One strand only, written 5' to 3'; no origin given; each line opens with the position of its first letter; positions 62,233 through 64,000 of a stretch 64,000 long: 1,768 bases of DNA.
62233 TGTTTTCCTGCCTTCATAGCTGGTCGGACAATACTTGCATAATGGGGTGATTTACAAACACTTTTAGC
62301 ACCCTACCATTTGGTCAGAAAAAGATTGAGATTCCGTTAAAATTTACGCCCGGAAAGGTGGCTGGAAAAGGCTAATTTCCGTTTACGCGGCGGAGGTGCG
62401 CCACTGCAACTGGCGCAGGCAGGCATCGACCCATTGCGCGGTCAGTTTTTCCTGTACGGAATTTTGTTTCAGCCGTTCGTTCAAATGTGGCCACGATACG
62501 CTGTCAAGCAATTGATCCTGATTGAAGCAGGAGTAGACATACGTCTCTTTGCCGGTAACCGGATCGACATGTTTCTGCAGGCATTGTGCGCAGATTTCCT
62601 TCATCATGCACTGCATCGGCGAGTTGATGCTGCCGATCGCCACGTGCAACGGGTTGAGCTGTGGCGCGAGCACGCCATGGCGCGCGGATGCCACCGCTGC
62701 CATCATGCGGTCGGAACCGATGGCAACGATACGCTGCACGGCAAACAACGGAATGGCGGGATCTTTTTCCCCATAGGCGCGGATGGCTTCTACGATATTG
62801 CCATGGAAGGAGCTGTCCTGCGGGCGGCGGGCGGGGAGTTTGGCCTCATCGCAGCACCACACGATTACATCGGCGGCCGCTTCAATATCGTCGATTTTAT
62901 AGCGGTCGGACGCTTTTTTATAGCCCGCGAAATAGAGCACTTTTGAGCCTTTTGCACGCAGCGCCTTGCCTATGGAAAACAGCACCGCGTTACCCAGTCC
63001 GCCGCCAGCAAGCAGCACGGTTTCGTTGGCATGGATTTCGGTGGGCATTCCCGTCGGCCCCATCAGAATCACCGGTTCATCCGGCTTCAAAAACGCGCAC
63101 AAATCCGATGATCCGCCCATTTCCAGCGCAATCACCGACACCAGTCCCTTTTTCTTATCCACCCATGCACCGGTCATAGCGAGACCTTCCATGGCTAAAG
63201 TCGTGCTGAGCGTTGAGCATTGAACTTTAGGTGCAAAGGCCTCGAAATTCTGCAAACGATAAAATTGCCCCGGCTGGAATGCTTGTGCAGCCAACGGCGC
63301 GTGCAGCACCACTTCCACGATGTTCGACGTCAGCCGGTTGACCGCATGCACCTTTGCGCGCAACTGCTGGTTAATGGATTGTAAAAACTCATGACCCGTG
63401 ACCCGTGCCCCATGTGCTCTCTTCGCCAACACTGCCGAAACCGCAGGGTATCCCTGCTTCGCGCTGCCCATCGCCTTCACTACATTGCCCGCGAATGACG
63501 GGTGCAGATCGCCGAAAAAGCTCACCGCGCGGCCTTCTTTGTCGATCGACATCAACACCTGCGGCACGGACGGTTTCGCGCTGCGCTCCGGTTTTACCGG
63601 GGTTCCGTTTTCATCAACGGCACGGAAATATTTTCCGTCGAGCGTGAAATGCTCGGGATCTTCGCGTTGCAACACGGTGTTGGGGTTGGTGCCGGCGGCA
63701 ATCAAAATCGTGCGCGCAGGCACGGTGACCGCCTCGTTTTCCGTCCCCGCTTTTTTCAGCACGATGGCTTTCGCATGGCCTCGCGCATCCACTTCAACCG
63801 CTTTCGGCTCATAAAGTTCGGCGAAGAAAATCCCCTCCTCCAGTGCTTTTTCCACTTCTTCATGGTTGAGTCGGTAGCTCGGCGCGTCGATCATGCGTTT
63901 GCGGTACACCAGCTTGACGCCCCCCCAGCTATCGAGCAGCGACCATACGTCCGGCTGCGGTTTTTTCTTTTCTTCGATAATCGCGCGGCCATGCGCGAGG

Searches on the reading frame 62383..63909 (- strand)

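Call 3: search_protein_families(library=pfam, proteins=[window:62383-63909:-], max_evalue=1)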
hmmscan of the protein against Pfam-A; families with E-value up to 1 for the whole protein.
window:62383-63909:- (508 aa): 0 families

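Call 4: search_protein_families(library=ncbifam, proteins=[window:62383-63909:-], max_evalue=1)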
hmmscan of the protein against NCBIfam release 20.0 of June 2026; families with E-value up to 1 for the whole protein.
window:62383-63909:- (508 aa): 13 families
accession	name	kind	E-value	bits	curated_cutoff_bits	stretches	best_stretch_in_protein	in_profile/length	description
NF005128.0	PRK06567.1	equivalog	8.2e-60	202.7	1072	2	2-328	630-925/1031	putative bifunctional glutamate synthase subunit beta/2-polyprenylphenol hydroxylase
NF004862.0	PRK06222.1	subfamily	7.5e-18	65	220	1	187-409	4-199/281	sulfide/dihydroorotate dehydrogenase-like FAD/NAD-binding protein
NF009414.0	PRK12778.1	equivalog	1.4e-17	63.3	1103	2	189-354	6-157/752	bifunctional dihydroorotate dehydrogenase B NAD binding subunit/NADPH-dependent glutamate synthase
NF009415.0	PRK12779.1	equivalog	7.4e-14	50.6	1519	1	183-489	649-936/944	putative bifunctional glutamate synthase subunit beta/2-polyprenylphenol hydroxylase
NF000799.0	PRK00054.1-4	equivalog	1.1e-10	41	314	1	184-354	6-167/258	dihydroorotate dehydrogenase electron transfer subunit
NF009413.0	PRK12775.1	equivalog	1.8e-10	39.3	1895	2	241-358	43-162/1006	putative trifunctional 2-polyprenylphenol hydroxylase/glutamate synthase subunit beta/ferritin domain-containing protein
NF000796.0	PRK00054.1-1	equivalog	5e-05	22.7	224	1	271-443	67-214/254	dihydroorotate dehydrogenase electron transfer subunit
NF000797.0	PRK00054.1-2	equivalog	9.5e-05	21.8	270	1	250-351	68-172/267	dihydroorotate dehydrogenase electron transfer subunit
TIGR03315.1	Se_ygfK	equivalog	0.01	13.3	835.3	1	2-123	698-813/1012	putative selenate reductase subunit YgfK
NF040810.1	BenC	equivalog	0.011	14.9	430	1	180-349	102-261/333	benzoate 1,2-dioxygenase electron transfer component BenC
NF004947.0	PRK06292.2-5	equivalog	0.013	14.4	592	1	34-100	229-294/474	dihydrolipoyl dehydrogenase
NF009410.0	PRK12771.1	subfamily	0.039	12.5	516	1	15-56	309-350/566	NAD(P)-binding protein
NF005963.0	PRK08051.1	equivalog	0.18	11.1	230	0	181-217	2-37/233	NAD(P)H-flavin reductase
